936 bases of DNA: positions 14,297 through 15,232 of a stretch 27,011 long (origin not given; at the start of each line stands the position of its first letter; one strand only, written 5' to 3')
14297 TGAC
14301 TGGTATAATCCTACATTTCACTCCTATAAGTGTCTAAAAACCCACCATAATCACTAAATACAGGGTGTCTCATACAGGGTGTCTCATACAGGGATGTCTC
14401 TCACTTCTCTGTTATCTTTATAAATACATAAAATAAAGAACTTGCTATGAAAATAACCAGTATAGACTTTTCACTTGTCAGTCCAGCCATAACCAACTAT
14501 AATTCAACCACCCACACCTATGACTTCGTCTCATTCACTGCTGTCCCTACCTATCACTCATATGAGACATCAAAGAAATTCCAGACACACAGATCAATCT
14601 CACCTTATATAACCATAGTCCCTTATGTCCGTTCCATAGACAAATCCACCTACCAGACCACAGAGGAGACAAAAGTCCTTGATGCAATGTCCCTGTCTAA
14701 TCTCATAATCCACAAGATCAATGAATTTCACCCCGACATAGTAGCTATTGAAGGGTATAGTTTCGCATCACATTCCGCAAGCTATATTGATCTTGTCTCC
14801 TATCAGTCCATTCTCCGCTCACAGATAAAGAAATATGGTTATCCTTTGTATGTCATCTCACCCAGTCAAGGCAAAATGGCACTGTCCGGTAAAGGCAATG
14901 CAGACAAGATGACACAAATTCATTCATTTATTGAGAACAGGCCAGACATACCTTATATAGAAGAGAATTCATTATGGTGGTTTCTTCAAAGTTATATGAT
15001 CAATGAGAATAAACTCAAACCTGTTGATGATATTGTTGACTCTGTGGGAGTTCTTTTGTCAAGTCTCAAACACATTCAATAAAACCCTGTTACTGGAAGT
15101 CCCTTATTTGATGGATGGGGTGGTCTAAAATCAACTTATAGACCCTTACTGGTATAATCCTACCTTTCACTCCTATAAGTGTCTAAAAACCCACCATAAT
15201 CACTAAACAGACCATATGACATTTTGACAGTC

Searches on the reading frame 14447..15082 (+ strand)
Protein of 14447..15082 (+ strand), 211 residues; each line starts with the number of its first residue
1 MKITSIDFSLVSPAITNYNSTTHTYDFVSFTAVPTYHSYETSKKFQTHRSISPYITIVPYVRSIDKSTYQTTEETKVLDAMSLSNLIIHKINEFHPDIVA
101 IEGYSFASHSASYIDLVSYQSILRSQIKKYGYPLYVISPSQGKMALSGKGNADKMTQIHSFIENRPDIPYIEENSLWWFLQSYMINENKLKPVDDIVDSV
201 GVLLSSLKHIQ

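Call 11: search_protein_families(library=phrogs, proteins=[window:14447-15082:+])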
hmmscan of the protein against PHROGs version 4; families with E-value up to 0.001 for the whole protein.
window:14447-15082:+ (211 aa): 1 family
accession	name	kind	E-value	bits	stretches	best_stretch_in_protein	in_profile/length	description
phrog_159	-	DNA, RNA and nucleotide metabolism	2.3e-17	64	1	1-210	88-250/330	RuvC-like Holliday junction resolvase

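Call 12: find_related_loci(query=window:14447-15079:+, collection=viral_contigs, flank=6000)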
Query window:14447-15079:+ (211 aa) in viral_contigs; peptide patterns used: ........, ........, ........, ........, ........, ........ (x = any residue, [..] = any of these).
6 stretches matched a pattern, but none encodes a relative of the query by tblastn (E <= 1e-3).

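Call 14: find_encoding_contigs(protein=window:14447-15079:+, flank=10000, max_places=10)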
Protein window:14447-15079:+ (211 aa): 20 contigs read that carry it; 10 places shown.
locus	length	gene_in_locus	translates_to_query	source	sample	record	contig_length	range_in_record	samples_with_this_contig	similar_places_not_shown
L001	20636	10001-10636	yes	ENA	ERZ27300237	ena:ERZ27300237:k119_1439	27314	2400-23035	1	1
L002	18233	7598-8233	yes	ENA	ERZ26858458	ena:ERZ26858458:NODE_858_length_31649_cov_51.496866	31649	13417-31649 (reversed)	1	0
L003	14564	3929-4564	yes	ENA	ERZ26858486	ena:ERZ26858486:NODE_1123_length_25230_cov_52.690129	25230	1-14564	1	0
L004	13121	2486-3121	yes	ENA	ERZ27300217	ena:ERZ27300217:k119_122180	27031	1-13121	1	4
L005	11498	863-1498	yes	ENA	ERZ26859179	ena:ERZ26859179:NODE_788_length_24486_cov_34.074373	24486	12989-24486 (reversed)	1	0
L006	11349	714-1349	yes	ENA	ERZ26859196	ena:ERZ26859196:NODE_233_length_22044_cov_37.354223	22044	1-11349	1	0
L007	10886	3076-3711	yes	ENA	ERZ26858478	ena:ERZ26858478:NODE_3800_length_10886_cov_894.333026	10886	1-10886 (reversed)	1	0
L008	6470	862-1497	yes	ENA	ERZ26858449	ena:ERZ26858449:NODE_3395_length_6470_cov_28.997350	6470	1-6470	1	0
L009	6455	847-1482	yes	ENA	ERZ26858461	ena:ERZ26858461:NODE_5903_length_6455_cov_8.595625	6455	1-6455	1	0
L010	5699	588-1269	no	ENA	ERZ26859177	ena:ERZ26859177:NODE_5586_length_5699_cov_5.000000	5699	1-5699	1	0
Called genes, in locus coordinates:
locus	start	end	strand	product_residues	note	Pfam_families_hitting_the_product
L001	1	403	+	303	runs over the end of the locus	-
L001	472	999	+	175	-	-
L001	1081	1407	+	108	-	-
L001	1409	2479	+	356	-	PF04860:Phage_portal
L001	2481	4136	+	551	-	PF20459:DUF6712, PF03382:DUF285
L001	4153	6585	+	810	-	PF03382:DUF285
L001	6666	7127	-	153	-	-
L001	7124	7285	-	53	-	-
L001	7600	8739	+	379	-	-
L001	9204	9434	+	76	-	-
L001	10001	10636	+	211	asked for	-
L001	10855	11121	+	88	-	-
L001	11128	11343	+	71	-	-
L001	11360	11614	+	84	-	-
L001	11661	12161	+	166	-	PF08291:Peptidase_M15_3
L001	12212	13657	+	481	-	PF03382:DUF285 (weak)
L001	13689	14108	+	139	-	-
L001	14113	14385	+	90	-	-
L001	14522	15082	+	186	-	PF07463:NUMOD4, PF13392:HNH_3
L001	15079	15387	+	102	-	-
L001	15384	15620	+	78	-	-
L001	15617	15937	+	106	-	-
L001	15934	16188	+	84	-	-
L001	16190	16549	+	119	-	-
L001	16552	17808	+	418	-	PF04466:Terminase_3, PF03237:Terminase_6N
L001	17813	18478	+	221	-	-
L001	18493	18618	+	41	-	-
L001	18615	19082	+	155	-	-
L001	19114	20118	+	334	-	-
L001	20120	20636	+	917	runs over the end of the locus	PF13004:BACON (faint)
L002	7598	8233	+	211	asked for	-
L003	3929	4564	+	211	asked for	-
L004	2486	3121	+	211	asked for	-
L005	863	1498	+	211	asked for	-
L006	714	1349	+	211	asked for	-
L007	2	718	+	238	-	?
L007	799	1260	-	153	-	-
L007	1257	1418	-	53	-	-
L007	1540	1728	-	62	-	-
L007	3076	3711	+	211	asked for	-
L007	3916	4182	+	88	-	-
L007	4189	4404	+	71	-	-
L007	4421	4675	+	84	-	-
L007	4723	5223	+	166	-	PF08291:Peptidase_M15_3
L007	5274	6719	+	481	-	PF03382:DUF285 (weak)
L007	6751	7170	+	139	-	-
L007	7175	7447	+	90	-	-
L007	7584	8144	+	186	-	PF07463:NUMOD4 (weak), PF13392:HNH_3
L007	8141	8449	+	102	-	-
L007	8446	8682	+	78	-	-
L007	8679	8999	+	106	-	-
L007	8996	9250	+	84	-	-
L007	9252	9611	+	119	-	-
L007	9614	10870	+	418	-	PF04466:Terminase_3, PF03237:Terminase_6N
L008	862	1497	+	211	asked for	-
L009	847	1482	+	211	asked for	-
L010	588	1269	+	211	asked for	-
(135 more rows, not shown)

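Call 18: search_protein_families(library=pfam, proteins=[L001:7600-8736:+, L001:9204-9431:+, window:14447-15079:+, L007:1540-1728:-], max_evalue=1)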
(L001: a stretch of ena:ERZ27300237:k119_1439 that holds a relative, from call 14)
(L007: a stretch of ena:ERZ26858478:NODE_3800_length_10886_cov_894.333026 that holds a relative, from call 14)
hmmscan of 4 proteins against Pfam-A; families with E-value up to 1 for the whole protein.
L001:7600-8736:+ (379 aa): 3 families
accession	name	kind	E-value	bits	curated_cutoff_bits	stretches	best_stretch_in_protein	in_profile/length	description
PF01527.26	HTH_Tnp_1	-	0.002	18.7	24.1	1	253-297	18-63/75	Transposase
PF08822.17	DUF1804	-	0.018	15.4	29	1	249-286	9-47/164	Protein of unknown function (DUF1804)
PF13384.12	HTH_23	-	0.082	13.2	24.6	1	257-284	16-45/50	Homeodomain-like domain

L001:9204-9431:+ (76 aa): 0 families

window:14447-15079:+ (211 aa): 1 family
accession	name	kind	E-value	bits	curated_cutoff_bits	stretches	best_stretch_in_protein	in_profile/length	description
PF02075.23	RuvC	-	6.1e-05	23.4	22.2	1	81-159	43-120/148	Crossover junction endodeoxyribonuclease RuvC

L007:1540-1728:- (62 aa): 0 families

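Call 24: search_protein_families(library=phrogs, proteins=[L001:7600-8736:+, L001:9204-9431:+], max_evalue=0.01)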
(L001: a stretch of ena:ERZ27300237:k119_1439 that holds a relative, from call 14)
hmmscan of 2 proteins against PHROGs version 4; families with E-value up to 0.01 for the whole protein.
L001:7600-8736:+ (379 aa): 6 families
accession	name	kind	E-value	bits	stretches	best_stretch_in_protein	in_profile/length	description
phrog_4151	-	DNA, RNA and nucleotide metabolism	3.5e-05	24.7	1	245-292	7-54/154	DNA binding protein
phrog_8446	-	DNA, RNA and nucleotide metabolism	0.00011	23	1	255-330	25-104/211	HNH endonuclease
phrog_125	-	DNA, RNA and nucleotide metabolism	0.0008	20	0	235-285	151-206/254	DNA invertase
phrog_4779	-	transcription regulation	0.001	20.6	1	250-299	6-57/98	transcriptional regulator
phrog_756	-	DNA, RNA and nucleotide metabolism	0.0017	19.3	1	245-305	5-57/166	DNA binding protein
phrog_309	-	head and packaging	0.0028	18.7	1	249-282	147-180/319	terminase small subunit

L001:9204-9431:+ (76 aa): 0 families

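Call 29: find_homologous_proteins(query=window:14447-15079:+, max_evalue=0.00001)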
Query window:14447-15079:+ (211 aa): 89 proteins with E <= 0.00001 among 182 candidates.
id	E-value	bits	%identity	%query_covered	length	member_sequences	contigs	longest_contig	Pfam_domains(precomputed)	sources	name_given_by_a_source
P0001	6.6e-116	403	88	100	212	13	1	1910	-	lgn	-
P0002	8.7e-108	377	82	100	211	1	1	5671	-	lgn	-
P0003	5.4e-104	364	77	100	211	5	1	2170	-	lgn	-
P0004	3.9e-99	348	75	100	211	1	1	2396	-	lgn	-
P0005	2.9e-97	342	73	100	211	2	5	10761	PF02075.24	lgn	-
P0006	9.0e-97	341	74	100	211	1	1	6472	-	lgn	-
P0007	2.1e-96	340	72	100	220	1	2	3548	-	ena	-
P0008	4.5e-96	338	74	100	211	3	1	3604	-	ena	-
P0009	5.4e-96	338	74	100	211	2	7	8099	PF02075.24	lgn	-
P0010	7.0e-96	338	73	99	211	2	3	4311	-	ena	-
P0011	1.9e-95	336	73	99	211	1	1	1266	-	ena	-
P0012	2.3e-95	336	74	100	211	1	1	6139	-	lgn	-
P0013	4.2e-95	335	73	100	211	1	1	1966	PF02075.24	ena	-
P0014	5.4e-95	335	73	99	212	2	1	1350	-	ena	-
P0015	5.8e-95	335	73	99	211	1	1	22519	-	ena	-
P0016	1.2e-94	334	73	100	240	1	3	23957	PF02075.24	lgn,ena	-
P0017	1.4e-94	334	70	100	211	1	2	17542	-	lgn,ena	-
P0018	3.2e-94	332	73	100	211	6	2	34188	PF02075.24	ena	-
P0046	1.3e-88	314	70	100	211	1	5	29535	-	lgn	-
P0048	7.7e-88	312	68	100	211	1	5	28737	-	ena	-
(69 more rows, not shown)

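Call 30: find_encoding_contigs(protein=P0018, flank=5000, max_places=3)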
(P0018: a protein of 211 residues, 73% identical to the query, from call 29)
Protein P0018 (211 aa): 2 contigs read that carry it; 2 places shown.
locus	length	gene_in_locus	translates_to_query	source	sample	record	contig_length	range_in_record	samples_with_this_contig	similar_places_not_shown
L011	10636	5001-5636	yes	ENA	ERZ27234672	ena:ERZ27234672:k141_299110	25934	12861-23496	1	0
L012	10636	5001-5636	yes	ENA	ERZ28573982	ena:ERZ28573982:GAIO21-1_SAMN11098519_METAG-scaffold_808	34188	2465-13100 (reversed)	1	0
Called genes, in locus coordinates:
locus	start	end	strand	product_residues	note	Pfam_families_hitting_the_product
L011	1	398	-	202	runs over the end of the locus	PF07460:NUMOD3 (weak)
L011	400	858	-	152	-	-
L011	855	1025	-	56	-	-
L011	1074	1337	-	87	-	-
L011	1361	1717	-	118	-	-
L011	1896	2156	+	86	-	-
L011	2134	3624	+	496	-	PF05272:VapE-like_dom, PF19263:DUF5906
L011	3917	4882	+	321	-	PF08800:BT4734-like_N, PF08707:PriCT_2 (faint)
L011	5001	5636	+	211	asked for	PF02075:RuvC (weak)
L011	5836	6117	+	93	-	-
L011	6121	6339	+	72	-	-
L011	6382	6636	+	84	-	-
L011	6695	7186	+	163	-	PF08291:Peptidase_M15_3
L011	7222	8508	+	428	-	PF03382:DUF285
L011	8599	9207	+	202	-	PF14550:Peptidase_S78_2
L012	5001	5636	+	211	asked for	PF02075:RuvC (weak)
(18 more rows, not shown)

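Call 31: find_encoding_contigs(protein=P0046, flank=5000, max_places=3)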
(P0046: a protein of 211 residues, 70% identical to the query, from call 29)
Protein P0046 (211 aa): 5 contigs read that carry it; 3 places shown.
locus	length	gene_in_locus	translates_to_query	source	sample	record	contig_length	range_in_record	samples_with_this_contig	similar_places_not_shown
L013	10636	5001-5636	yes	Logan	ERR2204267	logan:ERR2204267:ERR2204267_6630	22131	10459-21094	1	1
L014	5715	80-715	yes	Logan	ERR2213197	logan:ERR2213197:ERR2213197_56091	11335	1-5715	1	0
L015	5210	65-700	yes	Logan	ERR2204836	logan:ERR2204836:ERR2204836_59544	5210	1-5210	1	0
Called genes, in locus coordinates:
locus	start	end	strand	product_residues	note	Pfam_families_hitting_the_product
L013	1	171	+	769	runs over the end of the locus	-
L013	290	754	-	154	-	-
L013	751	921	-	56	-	-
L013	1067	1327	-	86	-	-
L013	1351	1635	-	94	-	-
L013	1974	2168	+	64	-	-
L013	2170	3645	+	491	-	PF05272:VapE-like_dom, PF19263:DUF5906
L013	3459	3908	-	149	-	-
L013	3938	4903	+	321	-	PF08800:BT4734-like_N, PF08707:PriCT_2 (faint)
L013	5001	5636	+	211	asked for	-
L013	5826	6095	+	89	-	-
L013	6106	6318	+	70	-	-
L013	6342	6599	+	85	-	-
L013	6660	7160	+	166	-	PF08291:Peptidase_M15_3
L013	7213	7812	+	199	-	PF14550:Peptidase_S78_2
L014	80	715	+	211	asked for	-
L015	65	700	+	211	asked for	-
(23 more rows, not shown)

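Call 32: find_encoding_contigs(protein=P0048, flank=5000, max_places=3)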
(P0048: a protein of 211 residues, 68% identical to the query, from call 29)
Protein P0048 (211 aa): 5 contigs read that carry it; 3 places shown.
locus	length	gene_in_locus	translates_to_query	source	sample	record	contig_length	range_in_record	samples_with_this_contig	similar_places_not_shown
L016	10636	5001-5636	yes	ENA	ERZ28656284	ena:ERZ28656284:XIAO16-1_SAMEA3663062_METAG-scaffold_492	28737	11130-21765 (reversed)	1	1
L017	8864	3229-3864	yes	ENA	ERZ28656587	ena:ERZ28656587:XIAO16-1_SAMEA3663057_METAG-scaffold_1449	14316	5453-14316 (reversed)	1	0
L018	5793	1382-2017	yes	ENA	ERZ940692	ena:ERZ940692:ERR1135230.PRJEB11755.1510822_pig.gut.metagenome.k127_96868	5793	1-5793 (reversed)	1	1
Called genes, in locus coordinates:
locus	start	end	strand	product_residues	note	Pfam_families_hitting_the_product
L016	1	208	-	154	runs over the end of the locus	-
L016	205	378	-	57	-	-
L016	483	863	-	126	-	-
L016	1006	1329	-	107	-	-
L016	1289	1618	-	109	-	-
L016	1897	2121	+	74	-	-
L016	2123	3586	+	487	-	PF05272:VapE-like_dom, PF19263:DUF5906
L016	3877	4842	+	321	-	PF08800:BT4734-like_N, PF08707:PriCT_2 (weak)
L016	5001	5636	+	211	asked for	-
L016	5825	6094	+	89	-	-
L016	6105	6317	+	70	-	-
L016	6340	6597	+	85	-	-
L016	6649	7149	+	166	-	PF08291:Peptidase_M15_3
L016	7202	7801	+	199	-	PF14550:Peptidase_S78_2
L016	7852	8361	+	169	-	-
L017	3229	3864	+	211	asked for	-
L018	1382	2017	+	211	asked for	-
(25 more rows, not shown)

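Call 33: find_encoding_contigs(protein=P0015, flank=5000, max_places=3)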
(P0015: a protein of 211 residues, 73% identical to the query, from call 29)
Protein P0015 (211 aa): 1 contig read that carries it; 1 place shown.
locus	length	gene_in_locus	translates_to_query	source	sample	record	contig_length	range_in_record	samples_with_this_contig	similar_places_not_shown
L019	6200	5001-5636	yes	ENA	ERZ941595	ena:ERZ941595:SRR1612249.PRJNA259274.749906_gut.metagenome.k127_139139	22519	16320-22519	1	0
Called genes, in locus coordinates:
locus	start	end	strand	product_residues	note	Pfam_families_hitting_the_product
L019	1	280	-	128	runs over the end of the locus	-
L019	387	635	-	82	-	-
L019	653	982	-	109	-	-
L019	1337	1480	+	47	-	-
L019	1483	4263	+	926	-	PF00270:DEAD (weak)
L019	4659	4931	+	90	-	-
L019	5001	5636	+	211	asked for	-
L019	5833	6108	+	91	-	-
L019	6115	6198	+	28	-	?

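Call 36: find_encoding_contigs(protein=P0002, flank=6000, max_places=2)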
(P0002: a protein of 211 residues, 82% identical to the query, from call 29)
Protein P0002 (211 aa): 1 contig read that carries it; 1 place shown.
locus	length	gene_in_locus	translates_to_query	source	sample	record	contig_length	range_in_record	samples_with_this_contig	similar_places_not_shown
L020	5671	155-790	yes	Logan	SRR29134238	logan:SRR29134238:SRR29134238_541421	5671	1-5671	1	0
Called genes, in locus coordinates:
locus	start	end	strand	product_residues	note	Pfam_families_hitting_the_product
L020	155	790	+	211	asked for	-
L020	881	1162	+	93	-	-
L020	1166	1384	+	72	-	-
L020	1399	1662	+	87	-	-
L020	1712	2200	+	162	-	PF08291:Peptidase_M15_3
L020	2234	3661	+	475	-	PF03382:DUF285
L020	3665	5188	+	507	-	PF13306:LRR_5 (faint)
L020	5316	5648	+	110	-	-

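Call 37: find_encoding_contigs(protein=P0016, flank=6000, max_places=2)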
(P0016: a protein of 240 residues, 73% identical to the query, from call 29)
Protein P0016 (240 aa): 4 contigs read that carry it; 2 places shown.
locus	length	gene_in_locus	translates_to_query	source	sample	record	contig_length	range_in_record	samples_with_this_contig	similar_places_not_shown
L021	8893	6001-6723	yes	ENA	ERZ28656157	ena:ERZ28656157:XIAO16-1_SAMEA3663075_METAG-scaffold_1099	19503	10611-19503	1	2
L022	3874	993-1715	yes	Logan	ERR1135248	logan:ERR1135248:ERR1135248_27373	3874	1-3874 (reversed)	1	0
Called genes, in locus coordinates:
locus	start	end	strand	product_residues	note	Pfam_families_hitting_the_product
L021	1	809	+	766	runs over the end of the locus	PF13851:GAS (weak)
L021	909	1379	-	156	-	-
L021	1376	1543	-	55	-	-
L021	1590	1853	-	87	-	-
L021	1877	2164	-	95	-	-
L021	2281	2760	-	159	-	PF07463:NUMOD4, PF13392:HNH_3 (weak)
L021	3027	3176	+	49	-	-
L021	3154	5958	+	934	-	PF00270:DEAD (weak), PF04851:ResIII (faint)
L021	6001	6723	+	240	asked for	PF02075:RuvC (weak)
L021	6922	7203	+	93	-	-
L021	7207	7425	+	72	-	-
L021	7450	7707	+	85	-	-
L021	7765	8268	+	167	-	PF08291:Peptidase_M15_3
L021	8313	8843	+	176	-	PF01541:GIY-YIG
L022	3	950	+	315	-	?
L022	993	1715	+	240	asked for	PF02075:RuvC (weak)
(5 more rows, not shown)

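Call 38: find_encoding_contigs(protein=P0017, flank=6000, max_places=2)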
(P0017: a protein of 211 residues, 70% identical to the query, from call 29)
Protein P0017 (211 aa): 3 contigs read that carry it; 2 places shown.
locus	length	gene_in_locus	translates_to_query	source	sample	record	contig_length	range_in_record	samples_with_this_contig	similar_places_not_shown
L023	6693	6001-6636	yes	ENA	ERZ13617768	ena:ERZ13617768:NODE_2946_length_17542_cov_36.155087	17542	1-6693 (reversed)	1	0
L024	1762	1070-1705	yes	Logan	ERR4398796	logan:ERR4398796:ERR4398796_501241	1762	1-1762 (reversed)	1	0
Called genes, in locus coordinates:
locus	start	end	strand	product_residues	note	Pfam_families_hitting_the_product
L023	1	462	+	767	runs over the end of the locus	-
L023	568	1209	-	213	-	PF07460:NUMOD3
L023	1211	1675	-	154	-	-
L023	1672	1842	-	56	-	-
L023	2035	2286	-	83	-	-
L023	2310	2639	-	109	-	-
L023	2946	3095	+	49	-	-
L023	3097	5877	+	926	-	PF00270:DEAD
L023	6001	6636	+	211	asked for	-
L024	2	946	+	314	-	?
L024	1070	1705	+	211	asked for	-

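Call 45: find_encoding_contigs(protein=P0001, flank=6000, max_places=6)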
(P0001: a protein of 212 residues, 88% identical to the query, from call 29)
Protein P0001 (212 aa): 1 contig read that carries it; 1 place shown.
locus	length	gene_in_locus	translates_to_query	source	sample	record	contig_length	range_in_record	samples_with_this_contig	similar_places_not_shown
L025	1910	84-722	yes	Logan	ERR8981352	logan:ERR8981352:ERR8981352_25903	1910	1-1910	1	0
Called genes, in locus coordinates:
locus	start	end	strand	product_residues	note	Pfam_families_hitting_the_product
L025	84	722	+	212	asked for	-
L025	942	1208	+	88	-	-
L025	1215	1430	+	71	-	-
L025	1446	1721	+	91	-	-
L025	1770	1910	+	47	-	?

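Call 46: find_encoding_contigs(protein=P0006, flank=6000, max_places=4)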
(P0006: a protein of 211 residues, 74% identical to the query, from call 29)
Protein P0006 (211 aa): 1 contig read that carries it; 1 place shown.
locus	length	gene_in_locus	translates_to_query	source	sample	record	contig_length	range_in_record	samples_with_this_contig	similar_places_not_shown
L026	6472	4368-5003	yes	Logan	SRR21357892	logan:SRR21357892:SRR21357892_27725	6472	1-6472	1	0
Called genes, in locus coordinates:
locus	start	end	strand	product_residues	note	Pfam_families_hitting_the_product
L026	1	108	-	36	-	?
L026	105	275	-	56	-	-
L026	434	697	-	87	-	-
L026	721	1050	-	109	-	-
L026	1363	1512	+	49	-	-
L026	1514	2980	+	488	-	PF05272:VapE-like_dom, PF19263:DUF5906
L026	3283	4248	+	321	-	PF08800:BT4734-like_N, PF08707:PriCT_2 (weak)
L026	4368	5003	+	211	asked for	-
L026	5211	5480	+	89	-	-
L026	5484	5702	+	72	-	-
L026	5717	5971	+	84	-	-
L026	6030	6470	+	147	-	?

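Call 51: search_dna_similar(query=window:14447-15079:+, collection=phages, mode=protein, max_rows=15)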
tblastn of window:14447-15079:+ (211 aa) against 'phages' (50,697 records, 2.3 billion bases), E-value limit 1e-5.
Records with a match: 42; places in all: 42; records where one place covers at least 80% of the query: 42.
Best place of each record, by identity: <60% 42.
By first word of the organism name: Dickeya 19; Klebsiella 11; Serratia 9; Enterobacter 2; uncultured 1.
By host as written in the record: Dickeya solani 11; Klebsiella pneumoniae 6; - 4; Serratia sp. 3; Pectobacterium sp. and Dickeya sp. 3; Serratia rubidaea 2; Serratia marcescens 2170 2; Dickeya solani DSM28711 2; and 7 more.
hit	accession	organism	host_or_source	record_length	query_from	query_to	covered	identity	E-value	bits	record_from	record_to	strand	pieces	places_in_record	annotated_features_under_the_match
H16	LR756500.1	uncultured phage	metagenomic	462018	4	199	93%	32.4%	3e-19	91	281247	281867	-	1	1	record has no annotation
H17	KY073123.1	Serratia phage vB_Sru_IME250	Serratia rubidaea 1122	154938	1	206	98%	24.9%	2e-7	56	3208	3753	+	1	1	hypothetical protein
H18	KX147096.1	Serratia phage vB_Sru_IME250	Serratia rubidaea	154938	1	206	98%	24.9%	2e-7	56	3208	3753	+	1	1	hypothetical protein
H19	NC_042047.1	Serratia phage vB_Sru_IME250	Serratia rubidaea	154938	1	206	98%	24.9%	2e-7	56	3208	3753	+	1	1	RuvC-like Holliday junction resolvase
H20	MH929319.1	Serratia phage vB_SmaA_3M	Serratia marcescens 2170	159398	1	206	98%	24.4%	4e-8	58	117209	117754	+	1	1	putative RuvC-like holliday junction resolvase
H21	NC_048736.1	Serratia phage vB_SmaA_3M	Serratia marcescens 2170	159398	1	206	98%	24.4%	4e-8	58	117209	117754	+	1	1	RuvC-like Holliday junction resolvase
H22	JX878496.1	Serratia phage phiMAM1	Serratia sp.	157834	1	206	98%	24.4%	6e-8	58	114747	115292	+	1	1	junction endodeoxyribonuclease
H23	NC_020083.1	Serratia phage phiMAM1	Serratia sp.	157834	1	206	98%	24.4%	6e-8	58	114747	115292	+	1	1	RuvC-like Holliday junction resolvase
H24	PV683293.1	Klebsiella phage HMGUkp5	Klebsiella sp.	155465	1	206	98%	24.4%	3e-7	56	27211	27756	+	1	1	RuvC-like Holliday junction resolvase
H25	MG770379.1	Klebsiella phage vB_KpnM_KpS110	Klebsiella pneumoniae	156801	1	206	98%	24.4%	3e-7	56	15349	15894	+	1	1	RuvC-like endodeoxyribonuclease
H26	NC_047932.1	Klebsiella phage vB_KpnM_KpS110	Klebsiella pneumoniae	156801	1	206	98%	24.4%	3e-7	56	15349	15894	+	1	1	RuvC-like Holliday junction resolvase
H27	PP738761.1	Klebsiella phage vB_KpnM_Trex_ER12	Klebsiella pneumoniae MH258 (clinical ...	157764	1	206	98%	24.4%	3e-7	56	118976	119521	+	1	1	RuvC-like Holliday junction resolvase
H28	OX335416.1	Klebsiella phage cp16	Sewage and Seine river water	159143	1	206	98%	24.4%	3e-7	56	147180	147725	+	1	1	record has no annotation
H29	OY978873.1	Klebsiella phage vB_Ko_K5lambda5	-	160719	1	206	98%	24.4%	3e-7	56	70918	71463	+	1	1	RuvC-like Holliday junction resolvase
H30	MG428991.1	Klebsiella phage May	Klebsiella pneumoniae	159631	1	206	98%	24.4%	5e-7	55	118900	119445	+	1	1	crossover junction endodeoxyribonuclease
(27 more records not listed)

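Call 54: search_protein_families(library=ncbifam, max_evalue=0.1, proteins=[L001:7600-8736:+])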
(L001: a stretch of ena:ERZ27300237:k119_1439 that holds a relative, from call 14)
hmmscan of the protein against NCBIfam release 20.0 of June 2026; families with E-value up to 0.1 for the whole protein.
L001:7600-8736:+ (379 aa): 2 families
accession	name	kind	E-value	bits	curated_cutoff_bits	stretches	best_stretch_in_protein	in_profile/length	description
NF040595.1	HTH_Cbp1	equivalog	0.0018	18.2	140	0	286-350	3-68/135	CRISPR DNA repeat-binding protein Cbp1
NF008895.0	PRK11924.3-2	equivalog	0.053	13.5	259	1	251-280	99-128/140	RNA polymerase sigma factor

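Call 55: find_homologous_proteins(query=L001:7600-8736:+, max_evalue=0.001)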
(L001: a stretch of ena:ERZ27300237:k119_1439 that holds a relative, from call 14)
Query L001:7600-8736:+ (379 aa): 14 proteins with E <= 0.001 among 2550 candidates.
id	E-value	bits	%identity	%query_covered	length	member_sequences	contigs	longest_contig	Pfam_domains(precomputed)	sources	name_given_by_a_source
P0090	1.2e-243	826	97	100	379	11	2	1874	-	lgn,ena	-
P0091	4.7e-195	666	79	100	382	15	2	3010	-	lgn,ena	-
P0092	1.1e-194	665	79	100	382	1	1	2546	-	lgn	-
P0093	9.6e-188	642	77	100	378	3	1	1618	-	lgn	-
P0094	1.2e-186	639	77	100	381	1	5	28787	-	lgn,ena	-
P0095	5.5e-179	613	75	100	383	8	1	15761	-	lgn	-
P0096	4.8e-172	590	76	93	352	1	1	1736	-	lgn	-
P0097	1.6e-72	263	41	93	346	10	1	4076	-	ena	-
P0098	3.3e-72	262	43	90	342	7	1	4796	-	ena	-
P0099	3.7e-72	262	42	93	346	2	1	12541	-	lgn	-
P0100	3.9e-72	262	42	93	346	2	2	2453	-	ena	-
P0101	1.8e-71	259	42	90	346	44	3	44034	-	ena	-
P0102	1.2e-67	247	41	93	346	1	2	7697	-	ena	-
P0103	2.2e-61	226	39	100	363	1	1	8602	-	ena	-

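Call 56: find_encoding_contigs(protein=P0094, flank=6000, max_places=5)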
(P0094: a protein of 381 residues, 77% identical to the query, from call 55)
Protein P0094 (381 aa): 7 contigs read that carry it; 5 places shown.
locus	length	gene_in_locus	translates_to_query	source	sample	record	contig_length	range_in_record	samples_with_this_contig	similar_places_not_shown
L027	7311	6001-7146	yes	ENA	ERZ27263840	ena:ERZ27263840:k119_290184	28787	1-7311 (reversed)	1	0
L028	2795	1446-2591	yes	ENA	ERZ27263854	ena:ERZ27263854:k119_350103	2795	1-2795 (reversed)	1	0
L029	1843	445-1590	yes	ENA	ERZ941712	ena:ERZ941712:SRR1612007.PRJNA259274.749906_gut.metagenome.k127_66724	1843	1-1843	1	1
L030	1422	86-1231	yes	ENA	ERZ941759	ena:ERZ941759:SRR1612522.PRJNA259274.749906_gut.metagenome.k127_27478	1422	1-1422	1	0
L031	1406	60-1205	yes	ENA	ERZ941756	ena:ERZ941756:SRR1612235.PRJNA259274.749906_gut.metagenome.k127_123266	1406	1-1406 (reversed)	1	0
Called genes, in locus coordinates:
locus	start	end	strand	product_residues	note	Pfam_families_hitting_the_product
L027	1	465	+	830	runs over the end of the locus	-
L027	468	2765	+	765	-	-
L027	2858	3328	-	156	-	-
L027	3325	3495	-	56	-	-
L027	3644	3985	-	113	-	-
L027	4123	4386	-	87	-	-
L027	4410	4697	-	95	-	-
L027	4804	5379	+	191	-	PF11523:DUF3223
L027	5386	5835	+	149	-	PF04480:DUF559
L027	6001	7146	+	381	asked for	-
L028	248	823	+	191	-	PF11523:DUF3223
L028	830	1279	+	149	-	PF04480:DUF559 (weak)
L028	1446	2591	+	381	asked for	-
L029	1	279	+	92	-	?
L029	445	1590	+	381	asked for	-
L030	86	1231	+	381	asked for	-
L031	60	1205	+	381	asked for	-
